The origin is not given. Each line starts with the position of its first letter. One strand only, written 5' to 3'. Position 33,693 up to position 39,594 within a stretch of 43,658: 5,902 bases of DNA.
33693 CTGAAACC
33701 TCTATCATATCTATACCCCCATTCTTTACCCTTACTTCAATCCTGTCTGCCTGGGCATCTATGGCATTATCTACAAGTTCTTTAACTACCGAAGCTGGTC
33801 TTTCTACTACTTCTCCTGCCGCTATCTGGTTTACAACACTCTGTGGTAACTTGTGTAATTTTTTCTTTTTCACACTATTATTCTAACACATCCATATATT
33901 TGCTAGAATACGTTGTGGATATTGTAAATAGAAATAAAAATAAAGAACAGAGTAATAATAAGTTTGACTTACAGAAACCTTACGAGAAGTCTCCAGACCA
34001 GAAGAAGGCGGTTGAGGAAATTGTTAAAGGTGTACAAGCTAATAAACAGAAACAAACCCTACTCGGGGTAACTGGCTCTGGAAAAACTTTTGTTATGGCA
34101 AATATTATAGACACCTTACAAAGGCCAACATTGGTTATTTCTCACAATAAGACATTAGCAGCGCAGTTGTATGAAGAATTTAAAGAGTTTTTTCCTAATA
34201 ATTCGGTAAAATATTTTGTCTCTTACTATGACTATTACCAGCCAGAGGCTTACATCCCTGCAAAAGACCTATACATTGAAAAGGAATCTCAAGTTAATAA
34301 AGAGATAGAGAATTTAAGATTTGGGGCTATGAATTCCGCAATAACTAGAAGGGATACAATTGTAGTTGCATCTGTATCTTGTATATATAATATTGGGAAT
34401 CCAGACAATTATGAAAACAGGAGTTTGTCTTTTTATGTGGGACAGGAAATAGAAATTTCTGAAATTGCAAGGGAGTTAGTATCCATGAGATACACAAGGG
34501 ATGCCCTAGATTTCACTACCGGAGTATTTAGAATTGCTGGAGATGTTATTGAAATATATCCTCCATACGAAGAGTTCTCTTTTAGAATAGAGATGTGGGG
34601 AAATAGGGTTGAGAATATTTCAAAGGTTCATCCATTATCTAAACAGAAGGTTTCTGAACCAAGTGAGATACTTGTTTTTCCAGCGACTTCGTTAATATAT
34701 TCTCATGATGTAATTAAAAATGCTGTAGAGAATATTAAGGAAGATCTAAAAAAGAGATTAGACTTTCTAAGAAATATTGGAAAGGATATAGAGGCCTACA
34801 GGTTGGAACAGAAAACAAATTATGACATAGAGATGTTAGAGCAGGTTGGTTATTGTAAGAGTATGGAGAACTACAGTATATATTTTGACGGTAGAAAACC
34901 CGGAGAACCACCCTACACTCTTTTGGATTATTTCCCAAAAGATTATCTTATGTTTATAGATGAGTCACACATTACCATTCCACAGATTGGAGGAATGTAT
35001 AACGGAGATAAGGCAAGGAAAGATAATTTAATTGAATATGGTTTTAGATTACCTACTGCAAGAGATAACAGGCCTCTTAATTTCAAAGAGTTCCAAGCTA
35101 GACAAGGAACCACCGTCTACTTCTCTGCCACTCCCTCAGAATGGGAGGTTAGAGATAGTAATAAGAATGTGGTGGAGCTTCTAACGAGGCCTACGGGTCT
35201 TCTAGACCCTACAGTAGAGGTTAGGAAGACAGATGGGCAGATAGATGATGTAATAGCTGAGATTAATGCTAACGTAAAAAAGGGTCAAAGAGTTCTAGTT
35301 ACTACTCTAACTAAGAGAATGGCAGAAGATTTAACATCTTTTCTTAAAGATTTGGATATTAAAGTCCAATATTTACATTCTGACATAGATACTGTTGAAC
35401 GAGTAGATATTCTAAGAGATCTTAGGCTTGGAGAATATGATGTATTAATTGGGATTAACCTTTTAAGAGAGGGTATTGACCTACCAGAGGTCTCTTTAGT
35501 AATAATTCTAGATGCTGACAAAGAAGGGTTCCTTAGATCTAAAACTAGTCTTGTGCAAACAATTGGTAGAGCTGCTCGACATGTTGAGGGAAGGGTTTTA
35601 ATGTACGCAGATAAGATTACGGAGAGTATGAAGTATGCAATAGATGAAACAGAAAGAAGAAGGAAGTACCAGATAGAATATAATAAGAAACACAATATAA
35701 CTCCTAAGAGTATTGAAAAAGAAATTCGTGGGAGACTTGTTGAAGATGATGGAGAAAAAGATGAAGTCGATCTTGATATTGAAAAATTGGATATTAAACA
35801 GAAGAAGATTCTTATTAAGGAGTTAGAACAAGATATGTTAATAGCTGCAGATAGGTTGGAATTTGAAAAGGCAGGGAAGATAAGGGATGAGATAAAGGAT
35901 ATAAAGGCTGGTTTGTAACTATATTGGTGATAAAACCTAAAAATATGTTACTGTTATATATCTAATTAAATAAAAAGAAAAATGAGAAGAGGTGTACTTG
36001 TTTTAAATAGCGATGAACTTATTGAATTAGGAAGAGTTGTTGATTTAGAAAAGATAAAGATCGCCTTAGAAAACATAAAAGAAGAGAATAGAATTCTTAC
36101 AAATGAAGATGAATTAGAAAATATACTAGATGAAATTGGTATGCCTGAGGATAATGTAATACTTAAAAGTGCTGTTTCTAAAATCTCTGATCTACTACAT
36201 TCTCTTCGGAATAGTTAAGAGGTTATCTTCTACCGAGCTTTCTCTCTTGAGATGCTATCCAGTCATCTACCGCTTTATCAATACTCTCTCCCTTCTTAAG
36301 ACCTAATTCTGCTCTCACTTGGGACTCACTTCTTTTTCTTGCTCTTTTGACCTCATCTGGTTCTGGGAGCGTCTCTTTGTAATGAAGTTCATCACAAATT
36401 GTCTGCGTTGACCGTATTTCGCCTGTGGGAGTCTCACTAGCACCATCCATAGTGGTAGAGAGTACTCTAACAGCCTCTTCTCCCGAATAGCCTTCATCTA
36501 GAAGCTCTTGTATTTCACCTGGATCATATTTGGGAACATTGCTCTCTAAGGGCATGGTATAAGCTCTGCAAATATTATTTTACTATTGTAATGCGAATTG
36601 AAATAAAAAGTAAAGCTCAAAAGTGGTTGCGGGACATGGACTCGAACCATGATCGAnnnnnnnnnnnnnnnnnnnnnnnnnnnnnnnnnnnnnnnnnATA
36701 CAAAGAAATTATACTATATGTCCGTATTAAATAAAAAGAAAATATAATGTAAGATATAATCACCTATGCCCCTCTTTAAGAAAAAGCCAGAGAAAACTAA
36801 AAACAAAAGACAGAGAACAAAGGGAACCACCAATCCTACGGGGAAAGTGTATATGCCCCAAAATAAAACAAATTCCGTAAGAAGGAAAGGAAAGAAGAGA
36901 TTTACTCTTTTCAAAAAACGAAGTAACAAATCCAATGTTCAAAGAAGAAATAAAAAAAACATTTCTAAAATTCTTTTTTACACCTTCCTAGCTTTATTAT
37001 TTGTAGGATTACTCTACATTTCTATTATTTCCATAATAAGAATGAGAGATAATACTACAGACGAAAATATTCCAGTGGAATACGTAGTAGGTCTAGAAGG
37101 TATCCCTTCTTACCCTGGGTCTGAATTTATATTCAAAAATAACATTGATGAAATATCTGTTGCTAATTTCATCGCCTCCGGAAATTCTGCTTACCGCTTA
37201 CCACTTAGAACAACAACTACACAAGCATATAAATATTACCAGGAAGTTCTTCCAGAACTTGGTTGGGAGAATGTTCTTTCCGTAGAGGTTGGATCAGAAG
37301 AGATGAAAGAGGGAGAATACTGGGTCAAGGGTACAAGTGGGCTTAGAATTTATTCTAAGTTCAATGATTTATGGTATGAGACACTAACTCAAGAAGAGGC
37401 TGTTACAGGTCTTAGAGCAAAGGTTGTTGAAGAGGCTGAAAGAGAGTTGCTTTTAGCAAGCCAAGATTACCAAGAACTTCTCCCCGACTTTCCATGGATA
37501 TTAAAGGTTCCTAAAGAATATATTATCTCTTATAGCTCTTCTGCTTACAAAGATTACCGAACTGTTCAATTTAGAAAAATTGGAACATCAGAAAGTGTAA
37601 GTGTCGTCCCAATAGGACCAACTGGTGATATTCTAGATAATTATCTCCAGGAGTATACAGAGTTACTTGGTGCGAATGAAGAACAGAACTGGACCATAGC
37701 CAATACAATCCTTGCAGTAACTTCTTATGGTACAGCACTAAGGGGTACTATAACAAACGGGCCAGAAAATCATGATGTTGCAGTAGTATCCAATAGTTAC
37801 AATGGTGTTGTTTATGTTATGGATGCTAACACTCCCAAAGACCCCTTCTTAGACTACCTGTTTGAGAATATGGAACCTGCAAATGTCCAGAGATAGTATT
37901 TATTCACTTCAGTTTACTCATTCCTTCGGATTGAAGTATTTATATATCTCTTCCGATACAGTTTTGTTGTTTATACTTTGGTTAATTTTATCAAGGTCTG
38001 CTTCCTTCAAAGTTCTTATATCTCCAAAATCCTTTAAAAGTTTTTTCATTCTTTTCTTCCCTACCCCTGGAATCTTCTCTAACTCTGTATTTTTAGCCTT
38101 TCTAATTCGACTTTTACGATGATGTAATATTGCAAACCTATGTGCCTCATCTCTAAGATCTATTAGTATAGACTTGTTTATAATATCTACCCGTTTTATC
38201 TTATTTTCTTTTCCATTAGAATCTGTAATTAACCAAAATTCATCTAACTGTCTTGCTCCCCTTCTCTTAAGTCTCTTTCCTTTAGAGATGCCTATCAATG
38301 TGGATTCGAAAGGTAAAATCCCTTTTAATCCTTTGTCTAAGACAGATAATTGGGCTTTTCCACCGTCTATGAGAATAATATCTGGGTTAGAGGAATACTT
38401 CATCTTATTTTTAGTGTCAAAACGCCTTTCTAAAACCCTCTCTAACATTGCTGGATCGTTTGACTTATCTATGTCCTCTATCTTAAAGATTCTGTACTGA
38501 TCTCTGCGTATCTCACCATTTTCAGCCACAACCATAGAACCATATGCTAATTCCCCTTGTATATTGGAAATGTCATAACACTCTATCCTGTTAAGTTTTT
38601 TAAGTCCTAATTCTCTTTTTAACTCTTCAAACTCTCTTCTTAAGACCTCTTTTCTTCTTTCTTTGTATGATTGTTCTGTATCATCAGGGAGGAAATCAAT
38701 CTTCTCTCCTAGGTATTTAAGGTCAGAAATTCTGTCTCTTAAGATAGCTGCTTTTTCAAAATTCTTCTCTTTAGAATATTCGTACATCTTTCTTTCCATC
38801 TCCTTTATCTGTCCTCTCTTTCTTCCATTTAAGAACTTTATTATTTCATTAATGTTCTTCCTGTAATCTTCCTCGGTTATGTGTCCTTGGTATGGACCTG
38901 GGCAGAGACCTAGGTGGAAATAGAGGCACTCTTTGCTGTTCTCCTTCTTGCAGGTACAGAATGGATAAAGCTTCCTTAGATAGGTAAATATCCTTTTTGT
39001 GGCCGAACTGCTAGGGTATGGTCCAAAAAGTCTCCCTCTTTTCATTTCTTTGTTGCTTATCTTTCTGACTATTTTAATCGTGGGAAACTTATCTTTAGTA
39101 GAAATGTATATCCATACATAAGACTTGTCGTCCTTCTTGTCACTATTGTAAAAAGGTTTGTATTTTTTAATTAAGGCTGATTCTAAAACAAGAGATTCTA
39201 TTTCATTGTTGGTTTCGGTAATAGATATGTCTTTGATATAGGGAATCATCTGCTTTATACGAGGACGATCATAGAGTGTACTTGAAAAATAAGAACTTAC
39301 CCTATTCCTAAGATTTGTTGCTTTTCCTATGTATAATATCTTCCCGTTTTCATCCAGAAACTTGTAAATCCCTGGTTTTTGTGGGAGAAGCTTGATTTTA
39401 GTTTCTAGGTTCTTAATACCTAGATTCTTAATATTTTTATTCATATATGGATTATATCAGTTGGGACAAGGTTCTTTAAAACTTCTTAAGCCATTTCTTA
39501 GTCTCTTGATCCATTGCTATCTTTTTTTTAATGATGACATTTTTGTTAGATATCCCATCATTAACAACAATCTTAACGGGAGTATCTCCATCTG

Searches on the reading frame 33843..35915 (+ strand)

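Call 23: search_protein_families(library=pfam, proteins=[window:33843-35915:+], max_evalue=0.001)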
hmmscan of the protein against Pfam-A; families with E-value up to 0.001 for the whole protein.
window:33843-35915:+ (691 aa): 7 families
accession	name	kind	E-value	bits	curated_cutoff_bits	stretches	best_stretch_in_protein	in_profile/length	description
PF17757.6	UvrB_inter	-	1e-24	86.9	22.9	1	195-282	1-89/91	UvrB interaction domain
PF12344.14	UvrB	-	1.3e-22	79.8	27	1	587-629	1-43/43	Ultra-violet resistance protein B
PF00271.37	Helicase_C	-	2.7e-22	79.6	23.5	1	469-580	5-109/110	Helicase conserved C-terminal domain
PF04851.21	ResIII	-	2.2e-14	54.2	22.5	1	50-155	5-114/164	Type III restriction enzyme, res subunit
PF02151.25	UVR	-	4.8e-09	36.1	21.5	1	656-689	2-35/36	UvrB/uvrC motif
PF00270.35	DEAD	-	7.9e-09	35.9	26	1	51-124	2-76/167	DEAD/DEAH box helicase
PF13604.12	AAA_30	-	0.00018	21.8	27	0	50-126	3-77/191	AAA domain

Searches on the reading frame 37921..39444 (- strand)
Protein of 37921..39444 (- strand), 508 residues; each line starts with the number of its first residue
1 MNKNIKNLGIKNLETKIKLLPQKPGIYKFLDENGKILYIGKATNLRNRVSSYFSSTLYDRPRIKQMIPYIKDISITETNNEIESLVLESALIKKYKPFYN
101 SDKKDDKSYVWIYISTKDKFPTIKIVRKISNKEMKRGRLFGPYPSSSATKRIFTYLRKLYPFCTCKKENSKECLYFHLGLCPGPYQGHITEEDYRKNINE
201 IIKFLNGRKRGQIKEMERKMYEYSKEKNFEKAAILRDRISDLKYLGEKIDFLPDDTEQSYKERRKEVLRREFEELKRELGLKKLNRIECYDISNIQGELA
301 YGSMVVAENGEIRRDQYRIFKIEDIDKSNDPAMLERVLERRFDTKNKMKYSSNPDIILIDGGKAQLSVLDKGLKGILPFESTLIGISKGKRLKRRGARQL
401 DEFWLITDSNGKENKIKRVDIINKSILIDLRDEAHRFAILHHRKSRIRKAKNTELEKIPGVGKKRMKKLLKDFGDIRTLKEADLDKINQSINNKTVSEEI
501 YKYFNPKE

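Call 23: search_protein_families(library=pfam, proteins=[window:37921-39444:-], max_evalue=0.001)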
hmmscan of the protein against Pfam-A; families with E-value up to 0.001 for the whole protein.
window:37921-39444:- (508 aa): 5 families
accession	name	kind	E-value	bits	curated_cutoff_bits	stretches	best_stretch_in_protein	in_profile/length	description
PF08459.17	UvrC_RNaseH_dom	-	1.4e-37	129.4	22.3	1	277-439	2-159/159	UvrC RNAse H endonuclease domain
PF02151.25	UVR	-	6.8e-11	42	21.5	1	212-244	3-35/36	UvrB/uvrC motif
PF01541.30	GIY-YIG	-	4e-08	33.9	22.6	1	24-99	2-77/78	GIY-YIG catalytic domain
PF14520.12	HHH_5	-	2.8e-05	25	27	1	454-489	3-39/57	Helix-hairpin-helix domain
PF12826.13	HHH_2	-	0.00023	21.7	27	1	458-505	8-56/64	Helix-hairpin-helix motif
